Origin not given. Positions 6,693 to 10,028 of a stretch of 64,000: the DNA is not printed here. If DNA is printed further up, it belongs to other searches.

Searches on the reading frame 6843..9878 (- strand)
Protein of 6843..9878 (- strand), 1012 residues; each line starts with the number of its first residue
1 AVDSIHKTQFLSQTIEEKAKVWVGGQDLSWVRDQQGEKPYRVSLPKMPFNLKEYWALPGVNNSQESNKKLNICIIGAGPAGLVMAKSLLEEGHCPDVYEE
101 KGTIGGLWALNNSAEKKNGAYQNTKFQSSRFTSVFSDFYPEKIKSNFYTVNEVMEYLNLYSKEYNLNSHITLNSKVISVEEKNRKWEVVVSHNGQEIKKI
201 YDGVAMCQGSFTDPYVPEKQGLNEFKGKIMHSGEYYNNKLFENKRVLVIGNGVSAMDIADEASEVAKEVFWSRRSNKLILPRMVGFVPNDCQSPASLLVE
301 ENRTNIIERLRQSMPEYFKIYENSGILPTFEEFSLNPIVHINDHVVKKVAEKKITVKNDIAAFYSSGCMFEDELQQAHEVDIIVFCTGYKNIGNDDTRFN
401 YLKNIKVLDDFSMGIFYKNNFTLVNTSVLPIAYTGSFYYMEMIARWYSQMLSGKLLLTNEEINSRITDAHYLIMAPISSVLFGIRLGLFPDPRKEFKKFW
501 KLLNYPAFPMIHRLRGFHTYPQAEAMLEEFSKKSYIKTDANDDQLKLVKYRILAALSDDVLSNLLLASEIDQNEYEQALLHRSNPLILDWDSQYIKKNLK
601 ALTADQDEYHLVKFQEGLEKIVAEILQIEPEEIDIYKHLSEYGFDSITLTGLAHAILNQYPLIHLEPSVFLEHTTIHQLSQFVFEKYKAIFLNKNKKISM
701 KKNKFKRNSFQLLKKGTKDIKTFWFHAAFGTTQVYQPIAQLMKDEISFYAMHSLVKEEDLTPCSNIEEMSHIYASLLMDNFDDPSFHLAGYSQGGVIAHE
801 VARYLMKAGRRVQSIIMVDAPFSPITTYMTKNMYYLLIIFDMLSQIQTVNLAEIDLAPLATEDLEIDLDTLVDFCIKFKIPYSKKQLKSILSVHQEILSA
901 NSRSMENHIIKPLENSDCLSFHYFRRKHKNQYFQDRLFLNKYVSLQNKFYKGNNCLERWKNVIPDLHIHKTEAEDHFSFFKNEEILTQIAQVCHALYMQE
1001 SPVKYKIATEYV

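Call 54: find_homologous_proteins(query=window:6843-9878:-)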
Query window:6843-9878:- (1012 aa): 31 proteins with E <= 0.001 among 8000 candidates.
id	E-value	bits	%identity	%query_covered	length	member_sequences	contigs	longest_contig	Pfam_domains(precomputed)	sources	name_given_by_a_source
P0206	0.0e+0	2315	100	100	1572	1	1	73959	PF22336.3,PF00743.26,PF00109.33,PF22621.3,PF00550.32,PF13450.13,PF07992.21,PF16197.12,PF13434.13,PF13738.13,PF00975.27,PF02801.29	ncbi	-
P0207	7.9e-275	933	46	95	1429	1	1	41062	PF13434.13,PF00743.26,PF00109.33,PF00550.32,PF13450.13,PF07992.21,PF13738.13,PF00975.27,PF02801.29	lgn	-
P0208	6.4e-265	900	43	97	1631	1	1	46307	PF22336.3,PF00743.26,PF00109.33,PF22621.3,PF00550.32,PF13450.13,PF07992.21,PF00070.34,PF16197.12,PF13434.13,PF13738.13,PF00975.27,PF02801.29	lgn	-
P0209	1.1e-258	879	44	94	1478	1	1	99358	PF13434.13,PF00743.26,PF00109.33,PF00550.32,PF13450.13,PF07992.21,PF00108.30,PF00070.34,PF13738.13,PF00975.27,PF02801.29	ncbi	-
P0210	7.2e-254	863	44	91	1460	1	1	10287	PF13434.13,PF00743.26,PF00109.33,PF00550.32,PF13450.13,PF07992.21,PF00070.34,PF13738.13,PF00975.27,PF02801.29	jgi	-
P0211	2.9e-205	703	53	58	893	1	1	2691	PF22336.3,PF00743.26,PF22621.3,PF13450.13,PF07992.21,PF00070.34,PF13454.13,PF16197.12,PF01266.31,PF13434.13,PF13738.13,PF02801.29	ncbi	ncbi:MAG: NAD(P)-binding domain-containing protein, partial [Myxococcota bacterium]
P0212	1.8e-178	614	45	62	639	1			PF13434.13,PF00743.26,PF00550.32,PF13450.13,PF07992.21,PF13738.13,PF13454.13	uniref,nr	uniref:Polyketide synthase modules-related protein n=1 Tax=Gynuella sunshinyii TaxID=1445505 RepID=U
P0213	4.4e-144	500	41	62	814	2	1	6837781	PF22336.3,PF13434.13,PF00743.26,PF22621.3,PF01593.31,PF13450.13,PF07992.21,PF00070.34,PF13738.13,PF13454.13,PF16197.12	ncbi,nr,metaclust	ncbi:hypothetical protein A3218_01725 [Pseudomonas chlororaphis]|nr:hypothetical protein A3218_01725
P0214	2.3e-143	498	40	62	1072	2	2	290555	PF22336.3,PF13434.13,PF00743.26,PF00109.33,PF22621.3,PF13450.13,PF07992.21,PF13738.13,PF02801.29,PF16197.12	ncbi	ncbi:beta-ketoacyl synthase N-terminal-like domain-containing protein [Pseudomonas sp. SDO5215_S409]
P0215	9.7e-118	413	48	40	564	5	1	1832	PF22336.3,PF01266.31,PF13434.13,PF00743.26,PF22621.3,PF13450.13,PF07992.21,PF00070.34,PF13738.13,PF03486.21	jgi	jgi:polyketide synthase PksJ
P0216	1.4e-88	316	33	55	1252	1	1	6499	PF22336.3,PF13434.13,PF00743.26,PF00109.33,PF22621.3,PF01593.31,PF13450.13,PF07992.21,PF13738.13,PF02801.29,PF16197.12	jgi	jgi:3-oxoacyl-(acyl-carrier-protein) synthase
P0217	5.0e-88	314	33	58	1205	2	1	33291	PF22336.3,PF00743.26,PF00109.33,PF22621.3,PF13450.13,PF07992.21,PF16197.12,PF01266.31,PF13434.13,PF01593.31,PF13738.13,PF02801.29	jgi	jgi:cation diffusion facilitator CzcD-associated flavoprotein CzcO/3-oxoacyl-(acyl-carrier-protein) 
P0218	7.9e-88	314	33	58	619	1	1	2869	PF01266.31,PF13434.13,PF00743.26,PF01593.31,PF13450.13,PF07992.21,PF13738.13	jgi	jgi:hypothetical protein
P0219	3.3e-87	312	33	58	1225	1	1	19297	PF22336.3,PF00743.26,PF00109.33,PF22621.3,PF13450.13,PF07992.21,PF16197.12,PF01266.31,PF13434.13,PF01593.31,PF13738.13,PF02801.29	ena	-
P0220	1.4e-85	306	33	58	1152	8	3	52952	PF22336.3,PF13434.13,PF00743.26,PF00109.33,PF22621.3,PF13450.13,PF07992.21,PF13738.13,PF02801.29,PF12831.14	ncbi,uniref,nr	ncbi:beta-ketoacyl synthase N-terminal-like domain-containing protein [Pseudomonas syringae group ge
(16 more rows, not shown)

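Call 55: find_encoding_contigs(protein=P0206, flank=10000, max_places=10)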
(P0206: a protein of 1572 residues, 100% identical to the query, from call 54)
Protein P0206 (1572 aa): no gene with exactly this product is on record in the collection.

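Call 56: list_cluster_members(proteins=[P0206])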
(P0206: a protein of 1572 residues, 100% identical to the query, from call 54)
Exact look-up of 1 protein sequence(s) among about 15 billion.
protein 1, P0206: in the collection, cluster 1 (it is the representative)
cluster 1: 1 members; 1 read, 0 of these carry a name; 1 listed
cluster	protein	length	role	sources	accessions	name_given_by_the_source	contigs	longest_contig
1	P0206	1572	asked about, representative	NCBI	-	-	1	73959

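Call 57: find_encoding_contigs(protein=P0209, flank=10000, max_places=4)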
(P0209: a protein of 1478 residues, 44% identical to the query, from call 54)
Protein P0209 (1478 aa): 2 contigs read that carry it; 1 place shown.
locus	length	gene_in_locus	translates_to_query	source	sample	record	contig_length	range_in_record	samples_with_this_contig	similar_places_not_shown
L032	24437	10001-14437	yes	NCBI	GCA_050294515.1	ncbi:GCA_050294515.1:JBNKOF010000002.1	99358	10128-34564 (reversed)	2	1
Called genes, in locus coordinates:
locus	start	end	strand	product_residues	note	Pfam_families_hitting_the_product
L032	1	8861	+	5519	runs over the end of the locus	PF00550:PP-binding, PF00109:ketoacyl-synt, PF02801:Ketoacyl-synt_C, PF16197:KAsynt_C_assoc, PF22336:RhiE-like_linker, PF22621:CurL-like_PKS_C, PF14765:PS-DH, PF21089:PKS_DH_N, +34 more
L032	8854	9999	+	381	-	PF00296:Bac_luciferase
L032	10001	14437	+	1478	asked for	PF00109:ketoacyl-synt, PF02801:Ketoacyl-synt_C, PF00743:FMO-like, PF07992:Pyr_redox_2, PF13450:NAD_binding_8 (weak), PF13738:Pyr_redox_3, PF13434:Lys_Orn_oxgnase (weak), PF00975:Thioesterase, +3 more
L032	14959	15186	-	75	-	-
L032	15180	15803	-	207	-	PF04542:Sigma70_r2, PF08281:Sigma70_r4_2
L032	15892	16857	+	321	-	PF04055:Radical_SAM, PF12345:DUF3641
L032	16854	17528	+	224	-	PF00535:Glycos_transf_2, PF10111:Glyco_tranf_2_2 (faint), PF13641:Glyco_tranf_2_3 (faint)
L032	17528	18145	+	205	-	PF09837:DUF2064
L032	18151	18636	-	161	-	PF05130:FlgN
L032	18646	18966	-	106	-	PF04316:FlgM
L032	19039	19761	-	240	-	PF17656:ChapFlgA_N, PF08666:SAF, PF13144:ChapFlgA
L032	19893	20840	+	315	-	PF01584:CheW, PF00072:Response_reg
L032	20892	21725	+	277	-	PF03705:CheR_N, PF13847:Methyltransf_31 (faint), PF01739:CheR, PF08241:Methyltransf_11 (faint), PF13649:Methyltransf_25 (faint), PF08242:Methyltransf_12 (weak)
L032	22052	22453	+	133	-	PF00460:Flg_bb_rod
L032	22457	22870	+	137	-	PF00460:Flg_bb_rod, PF06429:Flg_bbr_C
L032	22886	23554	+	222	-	PF03963:FlgD, PF13861:FLgD_tudor, PF13860:FlgD_ig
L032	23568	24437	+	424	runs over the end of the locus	PF00460:Flg_bb_rod, PF22692:LlgE_F_G_D1, PF07559:FlgE_D2, PF06429:Flg_bbr_C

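Call 60: find_encoding_contigs(protein=P0207, flank=10000, max_places=3)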
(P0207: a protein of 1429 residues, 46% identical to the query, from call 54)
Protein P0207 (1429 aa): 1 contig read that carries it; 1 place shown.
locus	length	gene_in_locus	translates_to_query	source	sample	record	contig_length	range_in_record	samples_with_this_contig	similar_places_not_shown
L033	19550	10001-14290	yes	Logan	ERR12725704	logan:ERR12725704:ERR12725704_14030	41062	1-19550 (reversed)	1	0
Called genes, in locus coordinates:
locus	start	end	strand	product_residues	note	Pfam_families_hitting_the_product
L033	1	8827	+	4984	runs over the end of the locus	PF00109:ketoacyl-synt, PF00550:PP-binding, PF02801:Ketoacyl-synt_C, PF16197:KAsynt_C_assoc, PF22621:CurL-like_PKS_C, PF21089:PKS_DH_N, PF14765:PS-DH, PF00550:PP-binding, +29 more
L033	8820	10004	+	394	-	PF00296:Bac_luciferase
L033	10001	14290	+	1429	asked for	PF00109:ketoacyl-synt, PF02801:Ketoacyl-synt_C, PF00743:FMO-like, PF07992:Pyr_redox_2, PF13738:Pyr_redox_3, PF13434:Lys_Orn_oxgnase (weak), PF00550:PP-binding (weak), PF00975:Thioesterase, +1 more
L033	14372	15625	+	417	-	PF01154:HMG_CoA_synt_N, PF08545:ACP_syn_III (faint), PF08540:HMG_CoA_synt_C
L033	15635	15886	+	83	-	PF00550:PP-binding (weak)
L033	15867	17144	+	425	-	PF00109:ketoacyl-synt, PF02801:Ketoacyl-synt_C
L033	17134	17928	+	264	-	PF00378:ECH_1, PF16113:ECH_2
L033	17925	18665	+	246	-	PF00378:ECH_1, PF16113:ECH_2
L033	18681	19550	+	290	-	?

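Call 61: find_encoding_contigs(protein=P0208, flank=10000, max_places=3)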
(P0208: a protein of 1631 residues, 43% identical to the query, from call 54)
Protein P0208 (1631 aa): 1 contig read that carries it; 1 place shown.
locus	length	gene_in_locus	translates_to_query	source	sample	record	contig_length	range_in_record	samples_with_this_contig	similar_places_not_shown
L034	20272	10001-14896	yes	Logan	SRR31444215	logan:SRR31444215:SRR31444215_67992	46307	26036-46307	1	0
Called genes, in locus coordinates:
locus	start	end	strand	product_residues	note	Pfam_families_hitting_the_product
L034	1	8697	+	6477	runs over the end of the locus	PF14765:PS-DH, PF21089:PKS_DH_N, PF00550:PP-binding, PF00109:ketoacyl-synt, PF02801:Ketoacyl-synt_C, PF16197:KAsynt_C_assoc, PF22336:RhiE-like_linker, PF22621:CurL-like_PKS_C, +36 more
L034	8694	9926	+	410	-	PF00296:Bac_luciferase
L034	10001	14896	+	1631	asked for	PF00109:ketoacyl-synt, PF02801:Ketoacyl-synt_C, PF22336:RhiE-like_linker, PF22621:CurL-like_PKS_C, PF00743:FMO-like, PF07992:Pyr_redox_2, PF13738:Pyr_redox_3, PF13434:Lys_Orn_oxgnase, +5 more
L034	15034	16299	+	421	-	PF01154:HMG_CoA_synt_N, PF00195:Chal_sti_synt_N (weak), PF08540:HMG_CoA_synt_C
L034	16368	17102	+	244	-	PF00378:ECH_1, PF16113:ECH_2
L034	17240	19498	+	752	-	PF00698:Acyl_transf_1, PF21607:FabD_helical_ins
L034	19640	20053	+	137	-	PF11756:YgbA_NO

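Call 62: find_encoding_contigs(protein=P0210, flank=10000, max_places=3)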
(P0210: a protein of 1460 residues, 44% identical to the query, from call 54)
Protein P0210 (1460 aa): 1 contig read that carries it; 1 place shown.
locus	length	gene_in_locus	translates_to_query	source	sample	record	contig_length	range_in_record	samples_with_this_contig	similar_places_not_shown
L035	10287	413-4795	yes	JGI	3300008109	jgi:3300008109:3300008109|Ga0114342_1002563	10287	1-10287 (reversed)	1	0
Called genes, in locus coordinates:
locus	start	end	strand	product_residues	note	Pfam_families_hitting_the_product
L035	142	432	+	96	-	-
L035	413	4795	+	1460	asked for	PF00109:ketoacyl-synt, PF02801:Ketoacyl-synt_C, PF00743:FMO-like, PF07992:Pyr_redox_2, PF13450:NAD_binding_8 (weak), PF13738:Pyr_redox_3, PF00550:PP-binding, PF00975:Thioesterase, +2 more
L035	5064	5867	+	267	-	PF00557:Peptidase_M24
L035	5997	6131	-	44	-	-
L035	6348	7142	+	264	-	PF08448:PAS_4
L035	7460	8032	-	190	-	PF06508:QueC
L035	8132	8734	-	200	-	-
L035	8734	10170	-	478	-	-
